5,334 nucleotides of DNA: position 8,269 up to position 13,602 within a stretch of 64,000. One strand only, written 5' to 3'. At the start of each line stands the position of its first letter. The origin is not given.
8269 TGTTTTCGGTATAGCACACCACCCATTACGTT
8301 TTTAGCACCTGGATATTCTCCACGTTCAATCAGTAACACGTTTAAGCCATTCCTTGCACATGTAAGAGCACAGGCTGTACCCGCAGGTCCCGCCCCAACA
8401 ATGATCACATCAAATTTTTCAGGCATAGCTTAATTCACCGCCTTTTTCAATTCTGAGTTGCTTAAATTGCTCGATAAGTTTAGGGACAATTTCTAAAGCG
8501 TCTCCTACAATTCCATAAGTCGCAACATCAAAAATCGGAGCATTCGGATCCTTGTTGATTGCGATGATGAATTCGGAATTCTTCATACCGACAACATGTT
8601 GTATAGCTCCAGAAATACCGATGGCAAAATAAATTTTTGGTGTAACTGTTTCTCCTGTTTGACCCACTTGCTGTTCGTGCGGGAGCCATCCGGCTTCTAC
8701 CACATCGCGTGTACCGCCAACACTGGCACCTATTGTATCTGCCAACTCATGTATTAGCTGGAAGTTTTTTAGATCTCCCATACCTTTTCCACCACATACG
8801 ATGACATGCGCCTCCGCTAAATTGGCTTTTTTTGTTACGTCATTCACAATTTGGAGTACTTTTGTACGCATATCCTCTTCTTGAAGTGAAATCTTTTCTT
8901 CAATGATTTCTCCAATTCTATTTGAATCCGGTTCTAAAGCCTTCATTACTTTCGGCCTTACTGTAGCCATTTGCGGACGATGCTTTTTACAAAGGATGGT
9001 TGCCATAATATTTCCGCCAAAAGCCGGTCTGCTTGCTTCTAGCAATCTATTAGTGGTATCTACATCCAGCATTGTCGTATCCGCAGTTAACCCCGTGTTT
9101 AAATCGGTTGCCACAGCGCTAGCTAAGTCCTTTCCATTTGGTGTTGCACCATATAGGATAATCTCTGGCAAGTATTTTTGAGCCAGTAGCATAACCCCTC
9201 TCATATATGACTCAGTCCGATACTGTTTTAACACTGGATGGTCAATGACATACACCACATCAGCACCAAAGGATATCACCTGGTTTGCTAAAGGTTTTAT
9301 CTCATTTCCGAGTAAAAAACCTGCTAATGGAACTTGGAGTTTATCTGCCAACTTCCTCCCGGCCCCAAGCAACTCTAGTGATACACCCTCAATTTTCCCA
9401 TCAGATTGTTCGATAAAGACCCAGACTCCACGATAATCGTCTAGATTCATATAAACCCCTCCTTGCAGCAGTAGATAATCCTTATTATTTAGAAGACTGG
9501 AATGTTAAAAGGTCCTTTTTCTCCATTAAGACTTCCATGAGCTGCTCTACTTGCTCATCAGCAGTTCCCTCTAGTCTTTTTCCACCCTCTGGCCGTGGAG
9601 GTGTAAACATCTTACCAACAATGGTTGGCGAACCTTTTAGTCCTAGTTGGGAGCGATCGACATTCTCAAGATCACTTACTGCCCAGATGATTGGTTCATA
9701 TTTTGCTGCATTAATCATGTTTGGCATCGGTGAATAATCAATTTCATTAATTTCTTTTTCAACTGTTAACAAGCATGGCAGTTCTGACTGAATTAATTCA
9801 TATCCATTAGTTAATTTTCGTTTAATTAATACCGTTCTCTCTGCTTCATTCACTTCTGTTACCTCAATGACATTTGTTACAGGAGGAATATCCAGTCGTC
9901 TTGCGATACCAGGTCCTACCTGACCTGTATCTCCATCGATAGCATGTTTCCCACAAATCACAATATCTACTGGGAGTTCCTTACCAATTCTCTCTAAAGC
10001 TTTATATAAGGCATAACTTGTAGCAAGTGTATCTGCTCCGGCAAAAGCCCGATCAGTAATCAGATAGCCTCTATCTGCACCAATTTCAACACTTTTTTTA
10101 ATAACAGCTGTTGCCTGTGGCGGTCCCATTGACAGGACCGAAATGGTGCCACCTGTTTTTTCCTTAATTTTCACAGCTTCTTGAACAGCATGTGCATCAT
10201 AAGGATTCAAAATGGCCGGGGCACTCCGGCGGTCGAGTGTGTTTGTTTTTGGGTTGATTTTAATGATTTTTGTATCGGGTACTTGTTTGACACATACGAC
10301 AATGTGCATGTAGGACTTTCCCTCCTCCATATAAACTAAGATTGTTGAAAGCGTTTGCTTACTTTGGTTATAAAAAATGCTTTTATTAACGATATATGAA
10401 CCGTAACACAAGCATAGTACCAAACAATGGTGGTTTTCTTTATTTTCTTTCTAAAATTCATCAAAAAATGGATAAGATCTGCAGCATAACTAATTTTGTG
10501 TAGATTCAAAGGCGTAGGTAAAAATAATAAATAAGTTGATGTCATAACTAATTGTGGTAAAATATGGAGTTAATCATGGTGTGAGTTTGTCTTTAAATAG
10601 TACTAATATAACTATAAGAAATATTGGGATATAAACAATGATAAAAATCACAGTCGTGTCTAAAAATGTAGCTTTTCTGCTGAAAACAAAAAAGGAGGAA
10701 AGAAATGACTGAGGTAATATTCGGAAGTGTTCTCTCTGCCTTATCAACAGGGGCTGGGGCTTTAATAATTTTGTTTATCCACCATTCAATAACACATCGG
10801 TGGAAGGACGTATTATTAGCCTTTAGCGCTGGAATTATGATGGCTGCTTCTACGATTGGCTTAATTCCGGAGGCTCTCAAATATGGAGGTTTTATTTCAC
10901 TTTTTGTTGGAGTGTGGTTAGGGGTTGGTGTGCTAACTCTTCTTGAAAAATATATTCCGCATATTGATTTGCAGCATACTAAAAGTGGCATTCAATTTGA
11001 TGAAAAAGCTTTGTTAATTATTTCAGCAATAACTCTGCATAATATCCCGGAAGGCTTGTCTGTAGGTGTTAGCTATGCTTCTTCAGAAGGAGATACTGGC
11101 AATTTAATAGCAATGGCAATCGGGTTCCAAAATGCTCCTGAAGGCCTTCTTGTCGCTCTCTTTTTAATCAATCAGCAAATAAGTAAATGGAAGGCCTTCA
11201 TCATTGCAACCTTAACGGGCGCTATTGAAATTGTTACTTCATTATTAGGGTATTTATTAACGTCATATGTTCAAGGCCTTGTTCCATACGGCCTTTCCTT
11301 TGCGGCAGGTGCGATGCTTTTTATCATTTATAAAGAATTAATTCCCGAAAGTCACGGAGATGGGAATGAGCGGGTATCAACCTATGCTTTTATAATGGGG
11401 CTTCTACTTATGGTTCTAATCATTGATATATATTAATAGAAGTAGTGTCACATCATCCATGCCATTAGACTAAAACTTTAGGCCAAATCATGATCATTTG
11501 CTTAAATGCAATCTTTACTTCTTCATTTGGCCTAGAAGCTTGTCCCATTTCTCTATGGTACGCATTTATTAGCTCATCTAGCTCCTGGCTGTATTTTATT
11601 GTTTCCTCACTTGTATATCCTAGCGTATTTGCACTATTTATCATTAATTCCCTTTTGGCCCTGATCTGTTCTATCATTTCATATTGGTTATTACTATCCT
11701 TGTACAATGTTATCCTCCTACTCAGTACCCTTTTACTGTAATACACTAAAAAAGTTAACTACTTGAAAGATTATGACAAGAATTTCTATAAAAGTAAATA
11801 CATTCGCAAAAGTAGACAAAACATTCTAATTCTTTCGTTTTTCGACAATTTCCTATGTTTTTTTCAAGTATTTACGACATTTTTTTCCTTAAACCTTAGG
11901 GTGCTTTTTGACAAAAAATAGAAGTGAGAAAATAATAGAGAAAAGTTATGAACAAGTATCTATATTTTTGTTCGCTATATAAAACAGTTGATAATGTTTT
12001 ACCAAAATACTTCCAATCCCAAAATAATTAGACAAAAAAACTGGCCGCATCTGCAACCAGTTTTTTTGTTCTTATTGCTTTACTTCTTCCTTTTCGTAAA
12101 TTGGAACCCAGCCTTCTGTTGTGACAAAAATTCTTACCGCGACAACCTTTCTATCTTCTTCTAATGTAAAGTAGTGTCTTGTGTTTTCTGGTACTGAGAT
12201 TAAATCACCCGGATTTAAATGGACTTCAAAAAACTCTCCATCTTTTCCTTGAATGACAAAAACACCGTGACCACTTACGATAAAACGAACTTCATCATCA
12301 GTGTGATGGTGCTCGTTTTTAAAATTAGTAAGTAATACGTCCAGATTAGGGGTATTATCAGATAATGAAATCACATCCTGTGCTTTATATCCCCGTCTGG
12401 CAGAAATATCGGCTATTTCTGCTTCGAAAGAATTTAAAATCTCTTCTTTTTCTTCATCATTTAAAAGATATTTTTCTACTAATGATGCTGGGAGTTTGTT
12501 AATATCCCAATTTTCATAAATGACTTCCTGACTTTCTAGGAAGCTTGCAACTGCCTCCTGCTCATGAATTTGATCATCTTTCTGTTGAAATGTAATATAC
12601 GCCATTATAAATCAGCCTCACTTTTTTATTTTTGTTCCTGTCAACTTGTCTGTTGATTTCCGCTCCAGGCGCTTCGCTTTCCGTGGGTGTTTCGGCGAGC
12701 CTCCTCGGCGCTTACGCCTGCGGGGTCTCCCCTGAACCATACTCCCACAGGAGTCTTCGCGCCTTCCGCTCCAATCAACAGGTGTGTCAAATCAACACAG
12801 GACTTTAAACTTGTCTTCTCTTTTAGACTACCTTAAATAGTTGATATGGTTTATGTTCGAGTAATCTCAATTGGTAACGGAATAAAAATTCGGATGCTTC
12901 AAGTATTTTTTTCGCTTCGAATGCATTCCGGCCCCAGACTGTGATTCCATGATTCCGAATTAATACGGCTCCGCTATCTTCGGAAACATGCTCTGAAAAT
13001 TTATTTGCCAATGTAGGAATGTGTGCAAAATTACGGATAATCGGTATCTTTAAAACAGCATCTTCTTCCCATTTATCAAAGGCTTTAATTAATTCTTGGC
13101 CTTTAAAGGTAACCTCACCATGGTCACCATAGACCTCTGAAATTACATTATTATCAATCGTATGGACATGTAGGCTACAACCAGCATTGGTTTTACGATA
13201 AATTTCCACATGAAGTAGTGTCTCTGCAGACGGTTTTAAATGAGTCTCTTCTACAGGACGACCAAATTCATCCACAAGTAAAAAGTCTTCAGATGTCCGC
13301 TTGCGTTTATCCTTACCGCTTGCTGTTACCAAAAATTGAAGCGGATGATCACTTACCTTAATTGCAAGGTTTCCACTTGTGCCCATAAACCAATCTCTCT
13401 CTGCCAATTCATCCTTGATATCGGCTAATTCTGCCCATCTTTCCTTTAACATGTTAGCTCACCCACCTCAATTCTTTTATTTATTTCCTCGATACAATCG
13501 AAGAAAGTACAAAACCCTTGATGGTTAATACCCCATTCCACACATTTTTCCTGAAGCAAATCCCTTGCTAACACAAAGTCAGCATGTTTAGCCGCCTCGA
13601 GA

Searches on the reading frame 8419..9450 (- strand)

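Call 38: search_protein_families(library=pfam, proteins=[window:8419-9450:-], max_evalue=0.00001)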
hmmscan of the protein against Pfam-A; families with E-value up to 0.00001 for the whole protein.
window:8419-9450:- (343 aa): 2 families
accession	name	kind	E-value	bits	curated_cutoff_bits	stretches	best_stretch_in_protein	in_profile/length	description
PF01012.27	ETF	-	2.4e-41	142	26.7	1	9-186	1-177/181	Electron transfer flavoprotein domain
PF00766.25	ETF_alpha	-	2e-35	121.1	27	1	210-290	1-81/81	Electron transfer flavoprotein FAD-binding domain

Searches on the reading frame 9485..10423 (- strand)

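Call 38: search_protein_families(library=pfam, proteins=[window:9485-10423:-], max_evalue=0.00001)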
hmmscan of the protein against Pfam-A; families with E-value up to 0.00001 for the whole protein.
window:9485-10423:- (312 aa): 1 family
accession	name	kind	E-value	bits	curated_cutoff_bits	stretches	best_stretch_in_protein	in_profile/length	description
PF01012.27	ETF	-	1e-38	133.4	26.7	1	61-249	2-178/181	Electron transfer flavoprotein domain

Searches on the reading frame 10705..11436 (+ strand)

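Call 38: search_protein_families(library=pfam, proteins=[window:10705-11436:+], max_evalue=0.00001)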
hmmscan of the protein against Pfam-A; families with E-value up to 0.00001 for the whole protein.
window:10705-11436:+ (243 aa): 1 family
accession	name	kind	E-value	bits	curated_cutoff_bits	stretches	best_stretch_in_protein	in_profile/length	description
PF02535.28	Zip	-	1.6e-22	80.6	35.1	1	93-239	169-322/323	ZIP Zinc transporter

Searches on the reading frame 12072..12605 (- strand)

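Call 38: search_protein_families(library=pfam, proteins=[window:12072-12605:-], max_evalue=0.00001)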
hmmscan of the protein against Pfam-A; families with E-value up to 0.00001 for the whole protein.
window:12072-12605:- (177 aa): 2 families
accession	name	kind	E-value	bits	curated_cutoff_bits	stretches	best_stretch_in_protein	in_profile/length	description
PF03079.20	ARD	-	4.6e-43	147.6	27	1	6-168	5-157/157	ARD/ARD' family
PF07883.17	Cupin_2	-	3.7e-10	39.8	27.2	1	98-157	13-67/70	Cupin domain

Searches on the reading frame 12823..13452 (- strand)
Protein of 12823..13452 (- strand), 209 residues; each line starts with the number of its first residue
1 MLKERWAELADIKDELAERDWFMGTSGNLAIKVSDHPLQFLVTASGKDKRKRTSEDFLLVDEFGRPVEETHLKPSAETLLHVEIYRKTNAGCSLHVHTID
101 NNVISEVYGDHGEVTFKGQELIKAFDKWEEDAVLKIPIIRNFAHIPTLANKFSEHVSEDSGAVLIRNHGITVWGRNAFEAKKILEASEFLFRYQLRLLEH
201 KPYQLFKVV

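Call 39: search_protein_families(library=pfam, proteins=[window:12823-13452:-], max_evalue=0.00001)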
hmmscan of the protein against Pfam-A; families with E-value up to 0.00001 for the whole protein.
window:12823-13452:- (209 aa): 1 family
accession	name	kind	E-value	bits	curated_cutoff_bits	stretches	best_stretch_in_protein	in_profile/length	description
PF00596.27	Aldolase_II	-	2.5e-39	135.5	22.2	1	8-195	2-183/183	Class II Aldolase and Adducin N-terminal domain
